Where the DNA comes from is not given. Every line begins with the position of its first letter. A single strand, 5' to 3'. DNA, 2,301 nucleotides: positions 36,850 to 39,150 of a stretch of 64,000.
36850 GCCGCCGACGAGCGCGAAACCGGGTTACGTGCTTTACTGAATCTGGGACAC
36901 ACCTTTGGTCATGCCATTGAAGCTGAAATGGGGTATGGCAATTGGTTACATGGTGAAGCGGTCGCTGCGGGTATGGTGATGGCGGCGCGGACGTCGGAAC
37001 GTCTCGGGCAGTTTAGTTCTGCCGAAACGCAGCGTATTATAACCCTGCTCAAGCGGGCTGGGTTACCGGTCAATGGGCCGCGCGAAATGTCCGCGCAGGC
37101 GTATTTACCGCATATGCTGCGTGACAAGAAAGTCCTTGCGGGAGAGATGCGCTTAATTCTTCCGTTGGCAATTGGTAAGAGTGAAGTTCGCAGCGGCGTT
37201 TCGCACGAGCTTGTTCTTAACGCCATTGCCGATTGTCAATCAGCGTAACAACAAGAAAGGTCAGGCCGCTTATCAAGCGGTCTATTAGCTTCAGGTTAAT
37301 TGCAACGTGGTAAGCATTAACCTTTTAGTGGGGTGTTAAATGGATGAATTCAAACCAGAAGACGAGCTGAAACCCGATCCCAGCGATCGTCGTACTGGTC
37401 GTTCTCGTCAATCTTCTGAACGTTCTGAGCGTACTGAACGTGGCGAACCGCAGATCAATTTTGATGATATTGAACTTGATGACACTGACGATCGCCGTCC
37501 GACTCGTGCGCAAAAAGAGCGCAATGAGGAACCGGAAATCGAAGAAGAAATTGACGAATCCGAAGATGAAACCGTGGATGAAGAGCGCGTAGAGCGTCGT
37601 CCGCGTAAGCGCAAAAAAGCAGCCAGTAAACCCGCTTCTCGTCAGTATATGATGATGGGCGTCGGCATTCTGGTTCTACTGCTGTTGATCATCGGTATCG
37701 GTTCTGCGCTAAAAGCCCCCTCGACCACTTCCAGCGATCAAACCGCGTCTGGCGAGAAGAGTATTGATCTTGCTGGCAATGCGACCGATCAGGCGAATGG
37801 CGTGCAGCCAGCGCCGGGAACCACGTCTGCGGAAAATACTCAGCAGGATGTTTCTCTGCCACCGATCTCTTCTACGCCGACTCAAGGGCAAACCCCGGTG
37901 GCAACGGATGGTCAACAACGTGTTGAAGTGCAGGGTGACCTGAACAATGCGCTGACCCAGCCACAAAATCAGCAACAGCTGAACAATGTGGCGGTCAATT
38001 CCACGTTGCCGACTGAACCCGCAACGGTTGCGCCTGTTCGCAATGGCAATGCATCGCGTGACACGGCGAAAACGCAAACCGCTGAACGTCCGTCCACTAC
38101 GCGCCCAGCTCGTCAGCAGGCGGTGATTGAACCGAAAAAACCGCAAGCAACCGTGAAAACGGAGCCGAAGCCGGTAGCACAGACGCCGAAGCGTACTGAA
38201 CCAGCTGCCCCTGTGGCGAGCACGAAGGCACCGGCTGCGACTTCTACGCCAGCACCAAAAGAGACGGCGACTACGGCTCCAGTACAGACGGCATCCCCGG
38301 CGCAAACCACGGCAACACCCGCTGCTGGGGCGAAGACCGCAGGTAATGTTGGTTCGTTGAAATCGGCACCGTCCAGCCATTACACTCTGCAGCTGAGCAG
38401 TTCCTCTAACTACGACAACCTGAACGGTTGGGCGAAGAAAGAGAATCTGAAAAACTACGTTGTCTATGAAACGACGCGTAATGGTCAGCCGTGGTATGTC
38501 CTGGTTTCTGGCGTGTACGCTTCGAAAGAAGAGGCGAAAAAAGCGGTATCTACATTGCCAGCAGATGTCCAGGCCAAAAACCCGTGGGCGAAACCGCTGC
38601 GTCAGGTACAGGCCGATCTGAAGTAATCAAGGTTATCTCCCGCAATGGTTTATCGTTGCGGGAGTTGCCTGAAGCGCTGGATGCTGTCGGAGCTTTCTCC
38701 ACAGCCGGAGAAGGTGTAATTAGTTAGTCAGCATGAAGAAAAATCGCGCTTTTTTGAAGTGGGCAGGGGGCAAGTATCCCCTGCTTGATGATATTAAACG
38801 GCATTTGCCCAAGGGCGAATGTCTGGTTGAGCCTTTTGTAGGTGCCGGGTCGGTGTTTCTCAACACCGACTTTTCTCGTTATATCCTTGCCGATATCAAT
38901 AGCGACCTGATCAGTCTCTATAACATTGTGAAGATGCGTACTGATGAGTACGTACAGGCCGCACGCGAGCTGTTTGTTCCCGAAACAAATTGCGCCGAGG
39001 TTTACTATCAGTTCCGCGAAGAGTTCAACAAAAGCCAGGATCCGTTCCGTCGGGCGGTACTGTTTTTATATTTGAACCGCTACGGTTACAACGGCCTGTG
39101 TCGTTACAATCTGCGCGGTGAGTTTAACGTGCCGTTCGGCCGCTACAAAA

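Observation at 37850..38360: Low-complexity Pro/Thr/Ala/Gln-rich linker in damX generating long antisense ORFs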

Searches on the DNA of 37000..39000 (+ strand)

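Call 7: search_dna_similar(query=window:37340-38626:+, collection=ecoli_genomes, mode=near, rows=spread, max_rows=40)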
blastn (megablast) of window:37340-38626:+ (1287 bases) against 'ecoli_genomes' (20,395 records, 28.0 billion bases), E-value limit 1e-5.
Records with a match: 5426; places in all: 5426; records where one place covers at least 80% of the query: 5426.
Genomes with a match: 5426 of 5426; with a place that covers at least 80% of the query: 5426. Places per genome that has any: lowest 1, median 1, highest 1. On chromosomes: 5425 places; on plasmids: 1.
Best place of each record, by identity: >=99% 896; 95-99% 4530.
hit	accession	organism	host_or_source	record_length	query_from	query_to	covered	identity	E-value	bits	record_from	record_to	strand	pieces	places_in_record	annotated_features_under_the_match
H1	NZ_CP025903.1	Escherichia coli strain 300709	Homo sapiens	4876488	1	1287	100%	100.0%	0e+0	2377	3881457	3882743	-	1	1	damX: cell division protein DamX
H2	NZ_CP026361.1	Escherichia coli strain 1A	not applicable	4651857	1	1287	100%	99.9%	0e+0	2372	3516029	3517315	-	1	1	damX: cell division protein DamX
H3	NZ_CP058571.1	Escherichia coli strain EC2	Homo sapiens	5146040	1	1287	100%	99.9%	0e+0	2372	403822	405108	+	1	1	damX: cell division protein DamX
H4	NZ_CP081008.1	Escherichia coli strain XL10-gold-ultracompetent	-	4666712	1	1287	100%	99.9%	0e+0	2372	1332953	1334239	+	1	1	damX: cell division protein DamX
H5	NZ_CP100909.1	Escherichia coli strain ET776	Hoplobatrachus rugulosus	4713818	1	1287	100%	99.9%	0e+0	2372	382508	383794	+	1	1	damX: cell division protein DamX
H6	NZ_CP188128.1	Escherichia coli strain TUM22153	Laboratory developed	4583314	1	1287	100%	99.9%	0e+0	2372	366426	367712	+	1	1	damX: cell division protein DamX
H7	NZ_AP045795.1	Escherichia coli strain 23CRST028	Homo sapiens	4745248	1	1287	100%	99.9%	0e+0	2372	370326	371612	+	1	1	damX: cell division protein DamX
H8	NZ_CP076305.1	Escherichia coli strain Survcare253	Homo sapiens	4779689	1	1287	100%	98.9%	0e+0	2300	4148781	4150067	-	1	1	damX: cell division protein DamX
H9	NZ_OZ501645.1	Escherichia coli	Homo sapiens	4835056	1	1287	100%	98.9%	0e+0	2300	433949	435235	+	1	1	damX: cell division protein DamX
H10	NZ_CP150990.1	Escherichia coli strain CUVET16-559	Cat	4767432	1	1287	100%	98.8%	0e+0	2294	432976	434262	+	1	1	damX: cell division protein DamX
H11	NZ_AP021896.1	Escherichia coli strain 2018-02-2CC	Homo sapiens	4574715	1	1287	100%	98.8%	0e+0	2289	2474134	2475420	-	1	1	damX: cell division protein DamX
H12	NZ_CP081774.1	Escherichia coli strain 0H24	-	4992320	1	1287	100%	98.7%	0e+0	2283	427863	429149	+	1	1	damX: cell division protein DamX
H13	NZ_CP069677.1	Escherichia coli O126:H45 strain MIN10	Homo sapiens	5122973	1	1287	100%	98.6%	0e+0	2278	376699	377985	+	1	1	damX: cell division protein DamX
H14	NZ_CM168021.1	Escherichia coli strain PEC122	Sus scrofa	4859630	1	1287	100%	98.6%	0e+0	2278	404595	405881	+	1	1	damX: cell division protein DamX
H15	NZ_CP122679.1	Escherichia coli strain ETEC4069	Sus scrofa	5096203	1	1287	100%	98.5%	0e+0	2272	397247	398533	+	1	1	damX: cell division protein DamX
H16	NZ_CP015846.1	Escherichia coli O157:H7 strain FRIK2069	Bos taurus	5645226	1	1287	100%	98.4%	0e+0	2266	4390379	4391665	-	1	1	damX: cell division protein DamX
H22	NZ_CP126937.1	Escherichia coli O2:K1:H4 strain APEC E19019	Gallus gallus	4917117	1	1287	100%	98.3%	0e+0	2255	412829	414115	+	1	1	damX: cell division protein DamX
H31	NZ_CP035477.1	Escherichia coli strain U13A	Homo sapiens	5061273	1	1287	100%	98.1%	0e+0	2239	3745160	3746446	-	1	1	damX: cell division protein DamX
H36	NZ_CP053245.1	Escherichia coli strain SCU-485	Homo sapiens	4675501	1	1287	100%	98.0%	0e+0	2233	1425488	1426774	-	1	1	damX: cell division protein DamX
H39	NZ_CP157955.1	Escherichia coli strain B1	calf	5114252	1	1287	100%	97.7%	0e+0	2217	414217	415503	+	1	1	damX: cell division protein DamX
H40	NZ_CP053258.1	Escherichia coli strain GF4-3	Guinea fowl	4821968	1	1287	100%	96.6%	0e+0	2145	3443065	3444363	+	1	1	damX: cell division protein DamX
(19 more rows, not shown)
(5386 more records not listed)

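Call 9: get_annotated_region(hit=H40, flank=1500)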
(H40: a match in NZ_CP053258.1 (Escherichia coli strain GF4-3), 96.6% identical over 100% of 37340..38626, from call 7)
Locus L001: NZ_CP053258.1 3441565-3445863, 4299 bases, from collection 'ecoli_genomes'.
description: Escherichia coli strain GF4-3 chromosome, complete genome
organism: Escherichia coli strain GF4-3 (NCBI taxid 562)
replicon: chromosome; assembly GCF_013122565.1
host: Guinea fowl; source: Caecum; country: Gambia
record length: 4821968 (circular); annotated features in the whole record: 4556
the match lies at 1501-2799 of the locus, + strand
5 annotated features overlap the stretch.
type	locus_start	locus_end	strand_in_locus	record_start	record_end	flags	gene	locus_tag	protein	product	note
CDS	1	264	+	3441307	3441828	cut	aroK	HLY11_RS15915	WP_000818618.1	shikimate kinase AroK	-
CDS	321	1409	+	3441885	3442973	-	aroB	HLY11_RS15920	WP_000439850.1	3-dehydroquinate synthase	-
CDS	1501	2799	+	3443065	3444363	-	damX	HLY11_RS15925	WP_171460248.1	cell division protein DamX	-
CDS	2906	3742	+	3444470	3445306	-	dam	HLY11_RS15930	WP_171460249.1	adenine-specific DNA-methyltransferase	-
CDS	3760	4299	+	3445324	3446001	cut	rpe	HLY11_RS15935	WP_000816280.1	ribulose-phosphate 3-epimerase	-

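Call 16: search_dna_similar(query=L001:2360-2465:+, collection=ecoli_genomes, mode=near, rows=best, max_rows=40)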
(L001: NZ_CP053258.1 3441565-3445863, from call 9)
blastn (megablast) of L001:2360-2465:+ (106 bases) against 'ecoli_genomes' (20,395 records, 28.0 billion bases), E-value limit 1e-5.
Records with a match: 4966; places in all: 4966; records where one place covers at least 80% of the query: 4780.
Genomes with a match: 4966 of 5426; with a place that covers at least 80% of the query: 4780. Places per genome that has any: lowest 1, median 1, highest 1. On chromosomes: 4965 places; on plasmids: 1.
Best place of each record, by identity: >=99% 1; 95-99% 225; 80-90% 4740.
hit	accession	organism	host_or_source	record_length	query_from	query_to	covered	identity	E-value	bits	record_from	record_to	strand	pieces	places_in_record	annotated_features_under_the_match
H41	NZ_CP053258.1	Escherichia coli strain GF4-3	Guinea fowl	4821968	1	106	100%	100.0%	1e-47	196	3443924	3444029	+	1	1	damX: cell division protein DamX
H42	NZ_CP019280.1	Escherichia coli strain 13P484A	pig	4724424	1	106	100%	97.2%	1e-42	180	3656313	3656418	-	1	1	damX: cell division protein DamX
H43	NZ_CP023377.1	Escherichia coli strain 127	canine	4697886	1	106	100%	97.2%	1e-42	180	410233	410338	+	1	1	damX: cell division protein DamX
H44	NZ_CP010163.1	Escherichia coli strain H2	not applicable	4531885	1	106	100%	97.2%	1e-42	180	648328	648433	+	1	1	damX: cell division protein DamX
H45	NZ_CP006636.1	Escherichia coli PCN061 strain PCN061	-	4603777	1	106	100%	97.2%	1e-42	180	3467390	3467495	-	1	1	damX: cell division protein DamX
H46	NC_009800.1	Escherichia coli HS strain HS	-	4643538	1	106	100%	97.2%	1e-42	180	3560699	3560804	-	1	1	damX: cell division protein DamX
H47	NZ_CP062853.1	Escherichia coli O9:H10 strain Res13-Lact-PEB20-37-A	Sus scrofa domesticus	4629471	1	106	100%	97.2%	1e-42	180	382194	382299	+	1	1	damX: cell division protein DamX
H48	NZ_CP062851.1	Escherichia coli O9:H10 strain Res13-Lact-PEB21-38-A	Sus scrofa domesticus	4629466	1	106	100%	97.2%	1e-42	180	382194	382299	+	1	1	damX: cell division protein DamX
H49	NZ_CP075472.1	Escherichia coli strain NT1F25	pig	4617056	1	106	100%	97.2%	1e-42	180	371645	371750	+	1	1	damX: cell division protein DamX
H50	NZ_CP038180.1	Escherichia coli strain 2 HS-C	Homo sapiens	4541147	1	106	100%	97.2%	1e-42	180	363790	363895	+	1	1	damX: cell division protein DamX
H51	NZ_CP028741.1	Escherichia coli strain A34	Genetta maculata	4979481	1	106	100%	97.2%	1e-42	180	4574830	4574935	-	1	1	damX: cell division protein DamX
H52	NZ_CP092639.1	Escherichia coli strain HS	-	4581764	1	106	100%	97.2%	1e-42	180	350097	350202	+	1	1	damX: cell division protein DamX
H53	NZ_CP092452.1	Escherichia coli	wastewater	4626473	1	106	100%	97.2%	1e-42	180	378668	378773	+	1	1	damX: cell division protein DamX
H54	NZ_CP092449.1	Escherichia coli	wastewater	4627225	1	106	100%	97.2%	1e-42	180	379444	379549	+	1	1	damX: cell division protein DamX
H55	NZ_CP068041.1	Escherichia coli strain XJW9B277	Bovine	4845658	1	106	100%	97.2%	1e-42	180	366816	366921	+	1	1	damX: cell division protein DamX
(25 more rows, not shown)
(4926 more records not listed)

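Call 18: search_dna_similar(query=L001:2393-2432:+, collection=ecoli_genomes, mode=near, rows=spread, max_rows=20, max_evalue=0.01)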
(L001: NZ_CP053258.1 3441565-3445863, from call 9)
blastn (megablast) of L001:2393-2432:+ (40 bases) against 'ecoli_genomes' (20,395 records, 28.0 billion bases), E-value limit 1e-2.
Records with a match: 40; places in all: 40; records where one place covers at least 80% of the query: 40.
Genomes with a match: 40 of 5426; with a place that covers at least 80% of the query: 40. Places per genome that has any: lowest 1, median 1, highest 1. On chromosomes: 40 places; on plasmids: 0.
Best place of each record, by identity: >=99% 37; 95-99% 3.
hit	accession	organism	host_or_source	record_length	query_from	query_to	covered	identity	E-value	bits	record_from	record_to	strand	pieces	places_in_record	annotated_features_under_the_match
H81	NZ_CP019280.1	Escherichia coli strain 13P484A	pig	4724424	1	40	100%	100.0%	9e-12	75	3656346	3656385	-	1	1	damX: cell division protein DamX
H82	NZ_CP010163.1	Escherichia coli strain H2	not applicable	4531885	1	40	100%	100.0%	9e-12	75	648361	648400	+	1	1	damX: cell division protein DamX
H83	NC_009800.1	Escherichia coli HS strain HS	-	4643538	1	40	100%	100.0%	9e-12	75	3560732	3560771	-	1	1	damX: cell division protein DamX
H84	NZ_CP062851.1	Escherichia coli O9:H10 strain Res13-Lact-PEB21-38-A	Sus scrofa domesticus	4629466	1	40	100%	100.0%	9e-12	75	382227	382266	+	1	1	damX: cell division protein DamX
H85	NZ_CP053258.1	Escherichia coli strain GF4-3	Guinea fowl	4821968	1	40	100%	100.0%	9e-12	75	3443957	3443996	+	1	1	damX: cell division protein DamX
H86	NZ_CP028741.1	Escherichia coli strain A34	Genetta maculata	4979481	1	40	100%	100.0%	9e-12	75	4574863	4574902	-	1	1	damX: cell division protein DamX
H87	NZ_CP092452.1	Escherichia coli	wastewater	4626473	1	40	100%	100.0%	9e-12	75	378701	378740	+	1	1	damX: cell division protein DamX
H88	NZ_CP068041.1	Escherichia coli strain XJW9B277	Bovine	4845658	1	40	100%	100.0%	9e-12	75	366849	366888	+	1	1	damX: cell division protein DamX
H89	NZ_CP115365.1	Escherichia coli strain CUVET19-1426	dog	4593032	1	40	100%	100.0%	9e-12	75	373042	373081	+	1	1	damX: cell division protein DamX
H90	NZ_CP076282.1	Escherichia coli strain 442/2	Homo sapiens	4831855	1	40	100%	100.0%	9e-12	75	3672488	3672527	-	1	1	damX: cell division protein DamX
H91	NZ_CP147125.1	Escherichia coli strain KMi012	river water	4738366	1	40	100%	100.0%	9e-12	75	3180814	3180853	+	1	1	damX: cell division protein DamX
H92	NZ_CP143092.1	Escherichia coli strain EC190486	Homo sapiens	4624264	1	40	100%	100.0%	9e-12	75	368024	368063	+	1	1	damX: cell division protein DamX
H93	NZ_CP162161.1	Escherichia coli strain STS63-2-E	Pre-washed mixed salad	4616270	1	40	100%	100.0%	9e-12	75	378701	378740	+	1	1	damX: cell division protein DamX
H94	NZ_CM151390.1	Escherichia coli strain 11A20CPO008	Homo sapiens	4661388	1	40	100%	100.0%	9e-12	75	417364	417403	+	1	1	damX: cell division protein DamX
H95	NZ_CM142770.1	Escherichia coli strain GPEC206-621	chicken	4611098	1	40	100%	100.0%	9e-12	75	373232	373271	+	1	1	damX: cell division protein DamX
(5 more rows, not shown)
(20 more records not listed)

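Call 21: search_dna_similar(query=window:38150-38380:+, collection=ecoli_genomes, mode=near, rows=spread, max_rows=30)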
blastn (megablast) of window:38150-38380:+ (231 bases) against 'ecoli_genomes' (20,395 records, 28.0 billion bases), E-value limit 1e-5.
Records with a match: 5426; places in all: 5426; records where one place covers at least 80% of the query: 5426.
Genomes with a match: 5426 of 5426; with a place that covers at least 80% of the query: 5426. Places per genome that has any: lowest 1, median 1, highest 1. On chromosomes: 5425 places; on plasmids: 1.
Best place of each record, by identity: >=99% 1062; 95-99% 4323; 90-95% 41.
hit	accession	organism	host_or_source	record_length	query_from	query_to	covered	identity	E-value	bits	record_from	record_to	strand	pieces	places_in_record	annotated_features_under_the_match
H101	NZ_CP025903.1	Escherichia coli strain 300709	Homo sapiens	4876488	1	231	100%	100.0%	1e-116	427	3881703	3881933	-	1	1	damX: cell division protein DamX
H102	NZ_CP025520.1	Escherichia coli strain DH5alpha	common laboratory strain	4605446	1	231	100%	99.6%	5e-115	422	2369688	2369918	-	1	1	damX: cell division protein DamX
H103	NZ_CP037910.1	Escherichia coli strain YSP8-1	pig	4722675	1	231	100%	99.6%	5e-115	422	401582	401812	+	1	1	damX: cell division protein DamX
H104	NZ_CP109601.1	Escherichia coli strain TL-14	Bovine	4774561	1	231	100%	99.6%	5e-115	422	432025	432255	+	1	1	damX: cell division protein DamX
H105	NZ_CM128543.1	Escherichia coli strain MMC-J-0105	Homo sapiens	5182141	1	231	100%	99.6%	5e-115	422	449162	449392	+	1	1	damX: cell division protein DamX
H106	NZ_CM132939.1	Escherichia coli strain 167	Homo sapiens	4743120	1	231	100%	99.6%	5e-115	422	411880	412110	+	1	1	damX: cell division protein DamX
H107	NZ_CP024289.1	Escherichia coli O178:H19 strain 2012C-4431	Homo sapiens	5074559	1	231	100%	98.3%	5e-110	405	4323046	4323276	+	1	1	damX: cell division protein DamX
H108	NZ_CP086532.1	Escherichia coli strain Ec-042-T5-ESBL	Homo sapiens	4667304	1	231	100%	98.3%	5e-110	405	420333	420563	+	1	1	damX: cell division protein DamX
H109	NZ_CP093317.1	Escherichia coli strain HUM3355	Homo sapiens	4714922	1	231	100%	98.3%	5e-110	405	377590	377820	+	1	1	damX: cell division protein DamX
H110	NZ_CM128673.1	Escherichia coli strain EC61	blood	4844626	1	231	100%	98.3%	5e-110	405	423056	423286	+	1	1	damX: cell division protein DamX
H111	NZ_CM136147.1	Escherichia coli strain PRO_A-2567-6M-A_ESBL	Homo sapiens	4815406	1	231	100%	98.3%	5e-110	405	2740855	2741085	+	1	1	damX: cell division protein DamX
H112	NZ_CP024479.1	Escherichia coli strain 2011C-4315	Homo sapiens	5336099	1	231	100%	97.8%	2e-108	399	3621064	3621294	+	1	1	damX: cell division protein DamX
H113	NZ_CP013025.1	Escherichia coli strain 2009C-3133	Homo sapiens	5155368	1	231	100%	97.4%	1e-106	394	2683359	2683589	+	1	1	damX: cell division protein DamX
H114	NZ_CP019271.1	Escherichia coli strain 13P460A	pig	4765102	1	231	100%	97.0%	5e-105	388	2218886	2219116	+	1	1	damX: cell division protein DamX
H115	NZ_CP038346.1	Escherichia coli O157:H7 strain G5295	missing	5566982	1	231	100%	97.0%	5e-105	388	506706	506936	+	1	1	damX: cell division protein DamX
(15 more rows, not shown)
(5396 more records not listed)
